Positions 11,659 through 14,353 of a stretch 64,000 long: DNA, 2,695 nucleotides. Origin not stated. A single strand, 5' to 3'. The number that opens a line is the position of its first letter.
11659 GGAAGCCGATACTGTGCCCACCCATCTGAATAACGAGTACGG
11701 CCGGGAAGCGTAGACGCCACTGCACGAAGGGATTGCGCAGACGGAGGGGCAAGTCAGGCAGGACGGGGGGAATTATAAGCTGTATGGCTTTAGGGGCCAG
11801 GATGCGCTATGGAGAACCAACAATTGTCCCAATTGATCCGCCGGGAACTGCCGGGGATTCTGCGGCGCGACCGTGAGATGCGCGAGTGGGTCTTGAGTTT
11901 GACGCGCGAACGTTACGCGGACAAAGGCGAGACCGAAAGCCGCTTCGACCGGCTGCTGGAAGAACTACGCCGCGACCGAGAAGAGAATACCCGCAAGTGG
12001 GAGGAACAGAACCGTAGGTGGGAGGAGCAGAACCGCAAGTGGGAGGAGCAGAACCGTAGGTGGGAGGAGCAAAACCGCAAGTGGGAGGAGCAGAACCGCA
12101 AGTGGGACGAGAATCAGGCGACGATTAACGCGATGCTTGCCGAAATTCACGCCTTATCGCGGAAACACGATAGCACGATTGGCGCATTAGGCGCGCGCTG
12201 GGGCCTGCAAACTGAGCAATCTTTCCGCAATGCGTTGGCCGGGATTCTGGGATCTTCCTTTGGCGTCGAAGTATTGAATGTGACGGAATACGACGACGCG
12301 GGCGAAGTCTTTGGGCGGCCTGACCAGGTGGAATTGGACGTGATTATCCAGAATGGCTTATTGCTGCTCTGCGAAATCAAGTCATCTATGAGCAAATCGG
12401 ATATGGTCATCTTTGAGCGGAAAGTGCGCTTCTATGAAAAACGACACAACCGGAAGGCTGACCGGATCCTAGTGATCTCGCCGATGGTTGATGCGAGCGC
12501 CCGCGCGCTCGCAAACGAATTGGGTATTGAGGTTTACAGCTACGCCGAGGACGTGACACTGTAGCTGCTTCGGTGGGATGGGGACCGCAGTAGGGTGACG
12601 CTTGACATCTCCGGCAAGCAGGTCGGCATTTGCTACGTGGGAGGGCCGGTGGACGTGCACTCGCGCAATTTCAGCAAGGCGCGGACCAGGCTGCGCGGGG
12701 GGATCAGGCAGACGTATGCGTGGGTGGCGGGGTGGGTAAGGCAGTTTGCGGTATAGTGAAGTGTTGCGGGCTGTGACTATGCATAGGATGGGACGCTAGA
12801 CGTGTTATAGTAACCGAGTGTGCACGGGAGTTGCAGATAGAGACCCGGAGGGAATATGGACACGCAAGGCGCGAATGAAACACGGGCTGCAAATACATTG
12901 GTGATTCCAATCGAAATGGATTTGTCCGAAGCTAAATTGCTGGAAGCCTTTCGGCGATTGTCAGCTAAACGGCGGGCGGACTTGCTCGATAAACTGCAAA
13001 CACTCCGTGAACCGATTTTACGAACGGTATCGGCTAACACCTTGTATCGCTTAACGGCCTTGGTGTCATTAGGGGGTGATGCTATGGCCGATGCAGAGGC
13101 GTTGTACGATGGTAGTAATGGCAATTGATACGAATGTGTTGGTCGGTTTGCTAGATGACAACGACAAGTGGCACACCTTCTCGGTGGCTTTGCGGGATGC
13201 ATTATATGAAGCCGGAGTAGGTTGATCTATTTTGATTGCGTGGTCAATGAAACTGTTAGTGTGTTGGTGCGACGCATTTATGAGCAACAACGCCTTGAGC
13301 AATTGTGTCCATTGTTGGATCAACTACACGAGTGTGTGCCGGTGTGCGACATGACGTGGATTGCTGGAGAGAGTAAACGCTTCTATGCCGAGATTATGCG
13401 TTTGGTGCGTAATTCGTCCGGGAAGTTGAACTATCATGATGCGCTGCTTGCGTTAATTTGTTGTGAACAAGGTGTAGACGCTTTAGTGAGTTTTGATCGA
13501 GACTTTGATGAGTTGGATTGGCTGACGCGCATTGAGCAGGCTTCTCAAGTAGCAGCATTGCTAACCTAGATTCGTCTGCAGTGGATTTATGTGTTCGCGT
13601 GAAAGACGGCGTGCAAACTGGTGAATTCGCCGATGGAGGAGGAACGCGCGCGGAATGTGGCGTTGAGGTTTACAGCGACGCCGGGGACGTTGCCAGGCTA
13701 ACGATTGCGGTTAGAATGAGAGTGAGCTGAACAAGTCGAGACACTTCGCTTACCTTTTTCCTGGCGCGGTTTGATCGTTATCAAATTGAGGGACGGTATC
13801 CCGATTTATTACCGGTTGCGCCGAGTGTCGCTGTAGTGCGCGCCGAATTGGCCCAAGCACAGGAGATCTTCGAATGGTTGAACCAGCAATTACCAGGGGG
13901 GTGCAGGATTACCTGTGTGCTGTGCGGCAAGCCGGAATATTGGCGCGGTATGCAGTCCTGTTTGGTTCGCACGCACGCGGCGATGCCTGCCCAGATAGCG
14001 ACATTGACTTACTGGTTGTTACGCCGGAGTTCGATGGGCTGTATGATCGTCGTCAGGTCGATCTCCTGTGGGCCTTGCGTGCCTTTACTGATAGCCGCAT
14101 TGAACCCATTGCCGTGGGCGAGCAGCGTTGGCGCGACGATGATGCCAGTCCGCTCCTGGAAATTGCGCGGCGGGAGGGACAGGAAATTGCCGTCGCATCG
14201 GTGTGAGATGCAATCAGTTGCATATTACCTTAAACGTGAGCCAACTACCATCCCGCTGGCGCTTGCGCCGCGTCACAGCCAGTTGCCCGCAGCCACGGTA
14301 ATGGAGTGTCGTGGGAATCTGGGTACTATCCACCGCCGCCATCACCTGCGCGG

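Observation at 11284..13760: Paralog decay and diversification hotspot: three copies or fragments of a DUF3782-like gene with 21-bp coding tandem repeats and a conserved 75-bp 3' flank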

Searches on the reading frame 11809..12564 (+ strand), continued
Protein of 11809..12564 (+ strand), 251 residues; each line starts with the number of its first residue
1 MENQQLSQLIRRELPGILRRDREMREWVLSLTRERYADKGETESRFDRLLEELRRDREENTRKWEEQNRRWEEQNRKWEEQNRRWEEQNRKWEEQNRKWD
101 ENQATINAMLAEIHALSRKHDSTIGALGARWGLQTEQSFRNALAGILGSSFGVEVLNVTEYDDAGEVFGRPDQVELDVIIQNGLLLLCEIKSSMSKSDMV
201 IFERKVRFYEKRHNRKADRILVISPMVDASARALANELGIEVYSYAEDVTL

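Call 47: predict_structure(alignment_id=A3)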
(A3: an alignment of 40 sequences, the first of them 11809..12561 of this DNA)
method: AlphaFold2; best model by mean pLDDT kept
length: 251 residues; sequences in the alignment: 40
mean_pLDDT: 80.8   pTM: 0.49
mean pLDDT of the five models: 80.8, 78.8, 77.4, 73.1, 71.8
residues with pLDDT >= 90: 88; 70-90: 114; 50-70: 47; < 50: 2
segments of 3 or more residues with pLDDT < 50: none
pLDDT, mean of each block of 10 residues (from residue 1): 70 75 75 59 67 85 91 92 89 86 74 56 60 68 76 86 92 91 89 91 96 94 88 94 79 62
secondary structure, 60 per line:
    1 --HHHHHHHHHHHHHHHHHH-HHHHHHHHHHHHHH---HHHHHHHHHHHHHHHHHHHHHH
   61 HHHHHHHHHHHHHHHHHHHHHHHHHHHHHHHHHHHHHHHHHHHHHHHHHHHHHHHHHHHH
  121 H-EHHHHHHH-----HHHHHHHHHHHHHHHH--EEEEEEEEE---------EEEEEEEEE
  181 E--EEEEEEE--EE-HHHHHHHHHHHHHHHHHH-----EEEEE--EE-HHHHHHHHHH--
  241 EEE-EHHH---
elements in order: H3-20 H22-35 H39-121 H124-130 H136-151 E154-162 E172-181 E184-190 H196-213 E219-223 H229-238 E241-243
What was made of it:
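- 11809..12564 (+): Intact DUF3782 + PDDEXK_10 gene (251 aa). It has an N-terminal 'ELP' helical module, one long helix (residues 39-121) and a C-terminal PD-(D/E)XK nuclease domain. The AlphaFold model has mean pLDDT 80.8 (call 47).
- On DUF3782/PDDEXK_10 coiled-coil endonuclease family: The model has an alpha-beta-beta-beta-alpha-beta-alpha-beta domain at residues 124-251 (call 47). A single predicted helix spans residues 39-121, with pLDDT 85-92 across the heptads (call 47).
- The model shows one helix at residues 39-121 followed by an alpha/beta domain (call 47).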

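Call 50: fold_search(model_id=the predicted structure, library=pdb)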
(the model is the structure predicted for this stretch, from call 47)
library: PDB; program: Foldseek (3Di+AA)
matches with E <= 10: 1182; with E <= 0.001: 0
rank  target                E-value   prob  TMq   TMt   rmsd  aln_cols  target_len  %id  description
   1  1y88                  1.6e-03  1.00  0.33  0.44   3.3       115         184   14  Crystal Structure of Protein of Unknown Function AF1548 (released 2004-12-21)
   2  5gkj_B                1.6e-03  1.00  0.30  0.32   4.2       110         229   14  Structure of EndoMS in apo form (released 2016-11-02)
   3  2vld_A                2.2e-03  1.00  0.29  0.32   4.4       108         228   12  crystal structure of a repair endonuclease from Pyrococcus abyssi (released 2009-05-19)
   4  5gke_A                2.3e-03  1.00  0.33  0.35   3.6       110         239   15  Structure of EndoMS-dsDNA1 complex (released 2016-11-02)
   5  2vld_B                2.6e-03  1.00  0.29  0.32   4.4       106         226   12  crystal structure of a repair endonuclease from Pyrococcus abyssi (released 2009-05-19)
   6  2bfk_A                5.5e-03  0.99  0.21  0.23   5.7        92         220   18  Bacillus cereus metallo-beta-lactamase (BcII) Arg (121) Cys mutant. Solved at pH7 using 20mM ZnSO4 in buffer. 1mM DTT  (released 2005-03-31)
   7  5gkj_A                6.3e-03  1.00  0.22  0.25  24.0       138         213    9  Structure of EndoMS in apo form (released 2016-11-02)
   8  1xmx                  7.1e-03  0.99  0.30  0.21   9.1       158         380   17  Crystal structure of protein VC1899 from Vibrio cholerae (released 2004-11-16)
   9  8epx_A                9.7e-03  0.96  0.26  0.16   5.6       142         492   13  Type IIS Restriction Endonuclease PaqCI, DNA bound (released 2023-03-22)
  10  3srx_A                1.2e-02  0.97  0.22  0.23   6.9        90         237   12  New Delhi Metallo-beta-Lactamase-1 Complexed with Cd (released 2011-07-20)
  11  6v72                  1.4e-02  0.92  0.19  0.21   6.8        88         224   12  Crystal Structure of Metallo Beta Lactamase from Erythrobacter litoralis (released 2019-12-25)
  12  1a8t_A                1.8e-02  0.85  0.18  0.19   7.6       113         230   13  METALLO-BETA-LACTAMASE IN COMPLEX WITH L-159,061 (released 1998-10-14)
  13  6ol8_A                1.9e-02  0.96  0.23  0.23   6.7        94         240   13  Crystal structure of NDM-12 metallo-beta-lactamase in complex with hydrolyzed ampicillin (released 2020-04-22)
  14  5hh4_B                2.2e-02  0.91  0.20  0.22   6.8        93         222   20  Crystal structure of metallo-beta-lactamase IMP-1 in complex with a phosphonate-based inhibitor (released 2017-01-18)
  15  6v3u_A                2.5e-02  0.93  0.21  0.23   6.7        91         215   12  Crystal Structure of the NDM_FIM-1 like Metallo-beta-Lactamase from Erythrobacter litoralis in the Mono-Zinc Form (released 2020-01-15)
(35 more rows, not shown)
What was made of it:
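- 11809..12564 (+): Foldseek top hits are AF1548 and EndoMS/NucS (call 50).
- On DUF3782/PDDEXK_10 coiled-coil endonuclease family: Top PDB folds are AF1548 and EndoMS (call 50).
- Closest known: NucS/EndoMS and AF1548. Same: They are the best Foldseek matches to the C-terminal domain (E about 2e-3, probability 1.0, about 110 aligned residues, rmsd 3.3-4.4; call 50).
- Best PDB matches are the PD-(D/E)XK proteins AF1548 and EndoMS/NucS (call 50).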

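Call 53: find_related_loci(query=window:11809-12561:+, collection=metagenome_contigs, flank=5000)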
Query window:11809-12561:+ (251 aa) in metagenome_contigs; peptide patterns used: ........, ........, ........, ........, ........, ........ (x = any residue, [..] = any of these).
303 stretches matched a pattern; 233 encode a relative of the query (tblastn E <= 1e-3); the best 80 are kept; 80 distinct loci.
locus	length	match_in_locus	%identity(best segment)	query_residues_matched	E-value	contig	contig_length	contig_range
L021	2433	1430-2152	90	1-251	7e-153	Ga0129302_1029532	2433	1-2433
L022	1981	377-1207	81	1-251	4e-153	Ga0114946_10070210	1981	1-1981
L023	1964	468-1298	81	1-251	3e-153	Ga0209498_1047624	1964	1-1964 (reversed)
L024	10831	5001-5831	80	1-251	3e-140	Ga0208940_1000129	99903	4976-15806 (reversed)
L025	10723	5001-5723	83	1-251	3e-135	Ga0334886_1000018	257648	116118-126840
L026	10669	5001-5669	83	1-251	7e-134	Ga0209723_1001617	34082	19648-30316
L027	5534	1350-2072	84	1-251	1e-133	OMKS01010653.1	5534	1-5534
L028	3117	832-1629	79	1-251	8e-136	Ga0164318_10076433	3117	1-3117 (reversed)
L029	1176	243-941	82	1-250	2e-143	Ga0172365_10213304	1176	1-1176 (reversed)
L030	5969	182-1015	69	1-250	2e-124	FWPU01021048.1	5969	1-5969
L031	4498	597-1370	69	1-251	1e-120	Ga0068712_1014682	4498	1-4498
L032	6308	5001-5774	69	1-251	1e-119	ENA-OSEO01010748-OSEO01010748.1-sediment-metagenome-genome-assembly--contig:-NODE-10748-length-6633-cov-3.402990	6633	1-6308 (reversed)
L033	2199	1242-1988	69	1-249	1e-124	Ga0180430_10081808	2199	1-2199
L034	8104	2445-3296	67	1-251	6e-117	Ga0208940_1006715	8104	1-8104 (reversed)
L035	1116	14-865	67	1-251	8e-128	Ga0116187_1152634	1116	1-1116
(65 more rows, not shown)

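Call 63: search_protein_families(library=pfam, proteins=[L028:1723-2505:+, L017:2592-2975:+], max_evalue=1)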
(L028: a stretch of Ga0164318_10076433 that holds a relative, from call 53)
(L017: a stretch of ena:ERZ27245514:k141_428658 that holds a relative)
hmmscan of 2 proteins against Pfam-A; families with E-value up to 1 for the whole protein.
L028:1723-2505:+ (261 aa): 2 families
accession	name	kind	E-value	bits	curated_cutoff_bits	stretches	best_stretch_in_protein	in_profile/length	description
PF05685.18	Uma2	-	6.4e-35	120.6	27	1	59-223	2-171/172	Putative restriction endonuclease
PF13984.11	MsyB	-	0.036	14.8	27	1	48-84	71-107/122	MsyB protein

L017:2592-2975:+ (128 aa): 2 families
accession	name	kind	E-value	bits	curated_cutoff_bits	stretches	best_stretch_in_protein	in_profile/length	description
PF05168.19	HEPN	-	3.4e-12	47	22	1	10-124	3-116/117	HEPN domain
PF15171.11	Spexin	-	0.093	13.5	27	1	55-90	35-70/90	Neuropeptide secretory protein family, NPQ, spexin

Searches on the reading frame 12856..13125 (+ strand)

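Call 6: search_protein_families(library=pfam, proteins=[window:12856-13125:+], max_evalue=0.1)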
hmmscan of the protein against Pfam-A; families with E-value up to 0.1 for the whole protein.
window:12856-13125:+ (90 aa): 1 family
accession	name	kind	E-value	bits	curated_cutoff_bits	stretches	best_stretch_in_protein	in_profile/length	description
PF10768.14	FliX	-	0.079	13.9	25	1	30-79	63-113/135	Class II flagellar assembly regulator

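Call 26: search_protein_families(library=padloc, proteins=[window:12856-13125:+], max_evalue=0.01)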
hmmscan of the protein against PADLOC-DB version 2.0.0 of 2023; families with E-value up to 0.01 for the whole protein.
window:12856-13125:+ (90 aa): 0 families

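Call 27: search_protein_families(library=ncbifam, proteins=[window:12856-13125:+], max_evalue=1)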
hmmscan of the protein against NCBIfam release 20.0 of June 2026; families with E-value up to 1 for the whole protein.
window:12856-13125:+ (90 aa): 2 families
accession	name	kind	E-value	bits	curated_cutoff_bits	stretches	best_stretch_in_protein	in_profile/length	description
NF009426.0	PRK12787.1-2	equivalog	0.0014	19.1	153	1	5-80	47-120/143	flagellar assembly regulator FliX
NF003368.0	PRK04447.1-1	equivalog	0.0042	16.3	423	1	22-86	174-240/337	hypothetical protein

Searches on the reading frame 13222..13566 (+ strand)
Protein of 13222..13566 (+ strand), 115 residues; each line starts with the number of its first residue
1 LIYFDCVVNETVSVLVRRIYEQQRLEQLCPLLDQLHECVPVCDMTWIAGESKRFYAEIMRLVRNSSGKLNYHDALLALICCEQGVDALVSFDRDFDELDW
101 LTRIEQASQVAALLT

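Call 6: search_protein_families(library=pfam, proteins=[window:13222-13566:+], max_evalue=0.1)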
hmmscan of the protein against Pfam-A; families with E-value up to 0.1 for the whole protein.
window:13222-13566:+ (115 aa): 1 family
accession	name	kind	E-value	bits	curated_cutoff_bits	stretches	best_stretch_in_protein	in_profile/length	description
PF01850.27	PIN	-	0.001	20.1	23.6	1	53-100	75-119/120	PIN domain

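Call 26: search_protein_families(library=padloc, proteins=[window:13222-13566:+], max_evalue=0.01)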
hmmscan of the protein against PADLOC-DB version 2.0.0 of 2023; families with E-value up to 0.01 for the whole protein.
window:13222-13566:+ (115 aa): 0 families

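Call 27: search_protein_families(library=ncbifam, proteins=[window:13222-13566:+], max_evalue=1)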
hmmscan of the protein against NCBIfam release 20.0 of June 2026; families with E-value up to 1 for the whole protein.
window:13222-13566:+ (115 aa): 3 families
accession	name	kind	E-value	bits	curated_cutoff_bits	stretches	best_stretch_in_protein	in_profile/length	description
NF047959.1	TA_toxin_VapC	equivalog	0.0074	16.4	80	1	50-98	71-119/125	type II toxin-antitoxin system VapC family toxin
TIGR00028.1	Mtu_PIN_fam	subfamily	0.04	14.1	73.6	1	51-99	85-133/143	TA system VapC family ribonuclease toxin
NF000255.1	macrolide_MphF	exception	0.089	12.2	650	1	76-112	22-58/299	Mph(F) family macrolide 2'-phosphotransferase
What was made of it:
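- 12856..13569 (+): 90-aa putative antitoxin ORF followed by a frameshifted PIN/VapC-like toxin (13076-13225 and 13222-13569). Pfam PIN at E 0.001 (call 6) and NCBIfam VapC at E 0.007 (call 27), both below the curated cut-offs.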

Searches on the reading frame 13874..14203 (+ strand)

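Call 6: search_protein_families(library=pfam, proteins=[window:13874-14203:+], max_evalue=0.1)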
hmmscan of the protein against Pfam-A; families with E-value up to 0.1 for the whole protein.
window:13874-14203:+ (110 aa): 3 families
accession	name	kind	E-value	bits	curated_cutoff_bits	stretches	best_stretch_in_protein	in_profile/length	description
PF01909.29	NTP_transf_2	-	9.9e-10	39.1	21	1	27-58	17-47/93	Nucleotidyltransferase domain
PF18765.7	Polbeta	-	7.7e-08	32.8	26.9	1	26-62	15-51/93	Polymerase beta, Nucleotidyltransferase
PF22600.2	MTPAP-like_central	-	0.032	14.7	27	1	27-56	42-70/139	Poly(A) RNA polymerase, mitochondrial-like, central palm domain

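Call 26: search_protein_families(library=padloc, proteins=[window:13874-14203:+], max_evalue=0.01)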
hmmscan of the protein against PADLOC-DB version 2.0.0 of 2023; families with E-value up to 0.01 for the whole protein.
window:13874-14203:+ (110 aa): 8 families
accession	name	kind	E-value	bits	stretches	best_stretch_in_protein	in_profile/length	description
PDLC04903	PDC-S09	-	2.9e-13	48.1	1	27-104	29-107/108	-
PDLC04907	PDC-S09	-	6.9e-09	33.8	1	4-102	8-111/114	-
PDLC04902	PDC-S09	-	4.2e-08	31.4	1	27-52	24-49/97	-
PDLC04904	PDC-S09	-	1.9e-07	29.2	1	27-57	28-58/104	-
PDLC04368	PDC-M05A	-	2.7e-06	25.4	1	24-53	107-136/201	-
PDLC04906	PDC-S09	-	1.6e-05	23.2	1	27-51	27-51/98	-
PDLC04369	PDC-M05A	-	0.00012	19.8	1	24-52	103-131/201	-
PDLC04905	PDC-S09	-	0.0093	14.3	0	28-49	25-47/101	-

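Call 27: search_protein_families(library=ncbifam, proteins=[window:13874-14203:+], max_evalue=1)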
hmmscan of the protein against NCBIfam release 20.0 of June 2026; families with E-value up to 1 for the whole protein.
window:13874-14203:+ (110 aa): 6 families
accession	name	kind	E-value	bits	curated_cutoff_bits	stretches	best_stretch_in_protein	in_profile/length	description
NF047752.1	MntA_antitoxin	equivalog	6.1e-08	32.5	60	1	25-56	8-38/106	type VII toxin-antitoxin system MntA family adenylyltransferase antitoxin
NF051895.1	anti_phage_HalB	equivalog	6.6e-07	29.1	190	1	28-54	3-29/211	anti-phage Hailong system nucleotidyltransferase HalB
NF012212.1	ANT_9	subfamily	0.016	14.5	340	1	23-51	22-48/249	aminoglycoside nucleotidyltransferase ANT(9)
NF010309.0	PRK13746.1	subfamily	0.02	14.2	193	1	28-49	32-53/263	aminoglycoside adenylyltransferase family protein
NF033220.1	ANT_3pp_II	equivalog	0.037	13.4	400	1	20-62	20-60/258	ANT(3'')-II family aminoglycoside nucleotidyltransferase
NF002837.0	PRK03059.1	equivalog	0.05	11.6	1010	1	13-62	49-100/857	[protein-PII] uridylyltransferase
